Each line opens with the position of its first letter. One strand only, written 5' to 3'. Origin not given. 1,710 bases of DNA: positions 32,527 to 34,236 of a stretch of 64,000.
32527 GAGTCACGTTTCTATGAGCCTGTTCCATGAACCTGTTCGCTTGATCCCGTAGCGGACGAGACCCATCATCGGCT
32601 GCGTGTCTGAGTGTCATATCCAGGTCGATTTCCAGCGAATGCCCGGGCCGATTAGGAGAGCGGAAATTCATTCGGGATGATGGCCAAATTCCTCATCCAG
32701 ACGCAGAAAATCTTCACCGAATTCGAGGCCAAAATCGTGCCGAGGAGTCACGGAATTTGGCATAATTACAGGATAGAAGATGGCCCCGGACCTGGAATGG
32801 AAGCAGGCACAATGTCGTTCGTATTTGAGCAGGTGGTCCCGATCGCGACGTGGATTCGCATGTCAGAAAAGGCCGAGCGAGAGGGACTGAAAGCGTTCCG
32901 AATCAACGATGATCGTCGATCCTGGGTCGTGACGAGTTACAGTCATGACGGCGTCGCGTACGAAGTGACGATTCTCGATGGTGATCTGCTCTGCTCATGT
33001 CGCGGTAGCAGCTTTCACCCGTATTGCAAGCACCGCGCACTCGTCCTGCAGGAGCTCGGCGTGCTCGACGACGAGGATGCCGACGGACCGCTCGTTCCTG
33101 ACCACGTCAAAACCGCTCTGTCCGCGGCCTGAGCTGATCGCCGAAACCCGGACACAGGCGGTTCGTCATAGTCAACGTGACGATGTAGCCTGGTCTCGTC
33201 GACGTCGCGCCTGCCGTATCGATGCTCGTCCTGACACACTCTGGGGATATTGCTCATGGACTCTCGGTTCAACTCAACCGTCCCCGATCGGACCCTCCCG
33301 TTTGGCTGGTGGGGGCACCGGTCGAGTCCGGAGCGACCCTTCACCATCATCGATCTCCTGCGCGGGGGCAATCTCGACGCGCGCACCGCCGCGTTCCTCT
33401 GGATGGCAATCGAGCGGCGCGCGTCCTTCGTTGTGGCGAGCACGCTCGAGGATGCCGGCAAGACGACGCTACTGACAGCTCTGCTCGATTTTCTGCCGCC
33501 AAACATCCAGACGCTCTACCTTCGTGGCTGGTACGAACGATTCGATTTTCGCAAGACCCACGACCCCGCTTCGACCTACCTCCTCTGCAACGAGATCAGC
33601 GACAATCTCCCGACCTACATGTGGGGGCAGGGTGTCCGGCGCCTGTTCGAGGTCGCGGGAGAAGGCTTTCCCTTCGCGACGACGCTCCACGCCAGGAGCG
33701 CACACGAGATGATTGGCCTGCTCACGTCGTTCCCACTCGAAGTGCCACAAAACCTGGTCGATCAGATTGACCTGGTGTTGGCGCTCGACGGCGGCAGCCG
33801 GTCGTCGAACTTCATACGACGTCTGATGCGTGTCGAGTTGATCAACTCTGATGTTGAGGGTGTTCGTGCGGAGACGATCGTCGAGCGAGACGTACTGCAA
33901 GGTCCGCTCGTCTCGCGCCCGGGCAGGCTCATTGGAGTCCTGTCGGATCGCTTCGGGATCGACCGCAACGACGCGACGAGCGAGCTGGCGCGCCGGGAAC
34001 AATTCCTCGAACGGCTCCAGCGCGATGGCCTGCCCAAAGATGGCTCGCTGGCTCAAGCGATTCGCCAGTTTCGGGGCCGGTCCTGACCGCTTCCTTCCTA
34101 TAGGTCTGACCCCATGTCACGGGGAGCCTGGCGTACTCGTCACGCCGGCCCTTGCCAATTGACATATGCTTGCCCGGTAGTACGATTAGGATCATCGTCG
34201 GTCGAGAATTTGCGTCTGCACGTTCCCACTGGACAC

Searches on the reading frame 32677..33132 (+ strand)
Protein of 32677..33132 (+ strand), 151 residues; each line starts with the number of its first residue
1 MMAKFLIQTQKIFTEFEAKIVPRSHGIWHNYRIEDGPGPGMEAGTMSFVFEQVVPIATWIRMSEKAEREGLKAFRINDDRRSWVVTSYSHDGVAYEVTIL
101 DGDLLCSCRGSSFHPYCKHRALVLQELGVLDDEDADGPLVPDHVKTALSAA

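Call 10: search_protein_families(library=pfam, proteins=[window:32677-33132:+], max_evalue=0.001)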
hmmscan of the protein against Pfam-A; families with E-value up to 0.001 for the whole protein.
window:32677-33132:+ (151 aa): 1 family
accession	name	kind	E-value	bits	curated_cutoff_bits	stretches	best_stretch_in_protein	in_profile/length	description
PF04434.22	SWIM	-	2.9e-05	23.9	19.6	1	95-127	1-37/38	SWIM zinc finger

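Call 26: search_protein_families(library=pfam, proteins=[window:32677-33132:+], max_evalue=10)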
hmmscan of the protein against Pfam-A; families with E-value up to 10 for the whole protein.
window:32677-33132:+ (151 aa): 2 families
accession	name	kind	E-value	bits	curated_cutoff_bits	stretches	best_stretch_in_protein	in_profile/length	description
PF04434.22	SWIM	-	2.9e-05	23.9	19.6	1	95-127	1-37/38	SWIM zinc finger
PF13709.12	DUF4159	-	0.2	11.6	25.9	1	5-91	98-169/202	Domain of unknown function (DUF4159)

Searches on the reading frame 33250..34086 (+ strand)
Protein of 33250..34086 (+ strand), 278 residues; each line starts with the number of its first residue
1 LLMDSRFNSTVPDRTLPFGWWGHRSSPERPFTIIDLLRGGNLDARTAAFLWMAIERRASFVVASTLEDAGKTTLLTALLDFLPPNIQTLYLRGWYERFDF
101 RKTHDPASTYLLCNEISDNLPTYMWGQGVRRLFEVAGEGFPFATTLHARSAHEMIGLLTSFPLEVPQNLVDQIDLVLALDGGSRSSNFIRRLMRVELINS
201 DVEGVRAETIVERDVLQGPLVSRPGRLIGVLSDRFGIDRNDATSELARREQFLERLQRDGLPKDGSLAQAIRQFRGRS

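Call 10: search_protein_families(library=pfam, proteins=[window:33250-34086:+], max_evalue=0.001)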
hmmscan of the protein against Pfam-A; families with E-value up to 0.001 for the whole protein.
window:33250-34086:+ (278 aa): 0 families

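Call 26: search_protein_families(library=pfam, proteins=[window:33250-34086:+], max_evalue=10)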
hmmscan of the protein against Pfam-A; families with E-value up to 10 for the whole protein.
window:33250-34086:+ (278 aa): 0 families

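Call 41: search_protein_families(library=padloc, proteins=[window:33250-34086:+], max_evalue=0.01)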
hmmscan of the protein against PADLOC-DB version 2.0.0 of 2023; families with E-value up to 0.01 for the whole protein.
window:33250-34086:+ (278 aa): 0 families

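Call 42: search_protein_families(library=phrogs, proteins=[window:33250-34086:+], max_evalue=0.01)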
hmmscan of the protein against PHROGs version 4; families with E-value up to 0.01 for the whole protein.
window:33250-34086:+ (278 aa): 0 families

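Call 65: search_solved_structures(query=A11, max_evalue=10, show_alignments=2)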
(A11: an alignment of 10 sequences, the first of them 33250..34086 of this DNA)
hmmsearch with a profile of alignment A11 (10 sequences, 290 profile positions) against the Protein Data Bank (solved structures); distinct sequences matched with E-value up to 10: 16.
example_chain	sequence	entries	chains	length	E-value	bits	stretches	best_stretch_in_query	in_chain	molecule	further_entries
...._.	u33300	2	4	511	1.3e-29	106.8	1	28-284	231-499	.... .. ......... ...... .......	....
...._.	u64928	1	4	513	1.1e-19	74.3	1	29-274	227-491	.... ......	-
4ihq_A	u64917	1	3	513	1.5e-19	73.8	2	132-274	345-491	FlaI ATPase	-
6hiv_CJ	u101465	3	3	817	0.34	13.5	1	173-271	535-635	uS10m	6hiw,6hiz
2eyu_A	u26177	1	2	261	0.35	13.5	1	128-178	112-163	twitching motility protein PilT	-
6ojx_A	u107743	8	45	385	0.49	13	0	129-204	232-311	Twitching motility pilus retraction ATPase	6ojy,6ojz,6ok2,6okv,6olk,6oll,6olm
6sg9_CJ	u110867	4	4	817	0.52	12.9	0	173-268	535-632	uS10m | LysM domain-containing protein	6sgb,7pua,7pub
2gsz_A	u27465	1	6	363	0.53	12.9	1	128-180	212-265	twitching motility protein PilT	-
3jvu_A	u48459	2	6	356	0.53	12.9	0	60-85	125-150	Twitching mobility protein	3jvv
2ewv_A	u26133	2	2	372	0.57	12.8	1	128-180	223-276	twitching motility protein PilT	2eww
2gza_A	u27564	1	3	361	0.75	12.4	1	47-89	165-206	Type IV secretion system protein VirB11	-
7w02_A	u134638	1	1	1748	0.85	12.2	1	66-98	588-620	Phospholipid-transporting ATPase ABCA3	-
7w01_A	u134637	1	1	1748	0.85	12.2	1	66-98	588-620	Phospholipid-transporting ATPase ABCA3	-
9hny_CJ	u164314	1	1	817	0.9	12.1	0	173-250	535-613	LysM domain-containing protein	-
7u5f_A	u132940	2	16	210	0.92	12.1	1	62-84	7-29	Guanylate kinase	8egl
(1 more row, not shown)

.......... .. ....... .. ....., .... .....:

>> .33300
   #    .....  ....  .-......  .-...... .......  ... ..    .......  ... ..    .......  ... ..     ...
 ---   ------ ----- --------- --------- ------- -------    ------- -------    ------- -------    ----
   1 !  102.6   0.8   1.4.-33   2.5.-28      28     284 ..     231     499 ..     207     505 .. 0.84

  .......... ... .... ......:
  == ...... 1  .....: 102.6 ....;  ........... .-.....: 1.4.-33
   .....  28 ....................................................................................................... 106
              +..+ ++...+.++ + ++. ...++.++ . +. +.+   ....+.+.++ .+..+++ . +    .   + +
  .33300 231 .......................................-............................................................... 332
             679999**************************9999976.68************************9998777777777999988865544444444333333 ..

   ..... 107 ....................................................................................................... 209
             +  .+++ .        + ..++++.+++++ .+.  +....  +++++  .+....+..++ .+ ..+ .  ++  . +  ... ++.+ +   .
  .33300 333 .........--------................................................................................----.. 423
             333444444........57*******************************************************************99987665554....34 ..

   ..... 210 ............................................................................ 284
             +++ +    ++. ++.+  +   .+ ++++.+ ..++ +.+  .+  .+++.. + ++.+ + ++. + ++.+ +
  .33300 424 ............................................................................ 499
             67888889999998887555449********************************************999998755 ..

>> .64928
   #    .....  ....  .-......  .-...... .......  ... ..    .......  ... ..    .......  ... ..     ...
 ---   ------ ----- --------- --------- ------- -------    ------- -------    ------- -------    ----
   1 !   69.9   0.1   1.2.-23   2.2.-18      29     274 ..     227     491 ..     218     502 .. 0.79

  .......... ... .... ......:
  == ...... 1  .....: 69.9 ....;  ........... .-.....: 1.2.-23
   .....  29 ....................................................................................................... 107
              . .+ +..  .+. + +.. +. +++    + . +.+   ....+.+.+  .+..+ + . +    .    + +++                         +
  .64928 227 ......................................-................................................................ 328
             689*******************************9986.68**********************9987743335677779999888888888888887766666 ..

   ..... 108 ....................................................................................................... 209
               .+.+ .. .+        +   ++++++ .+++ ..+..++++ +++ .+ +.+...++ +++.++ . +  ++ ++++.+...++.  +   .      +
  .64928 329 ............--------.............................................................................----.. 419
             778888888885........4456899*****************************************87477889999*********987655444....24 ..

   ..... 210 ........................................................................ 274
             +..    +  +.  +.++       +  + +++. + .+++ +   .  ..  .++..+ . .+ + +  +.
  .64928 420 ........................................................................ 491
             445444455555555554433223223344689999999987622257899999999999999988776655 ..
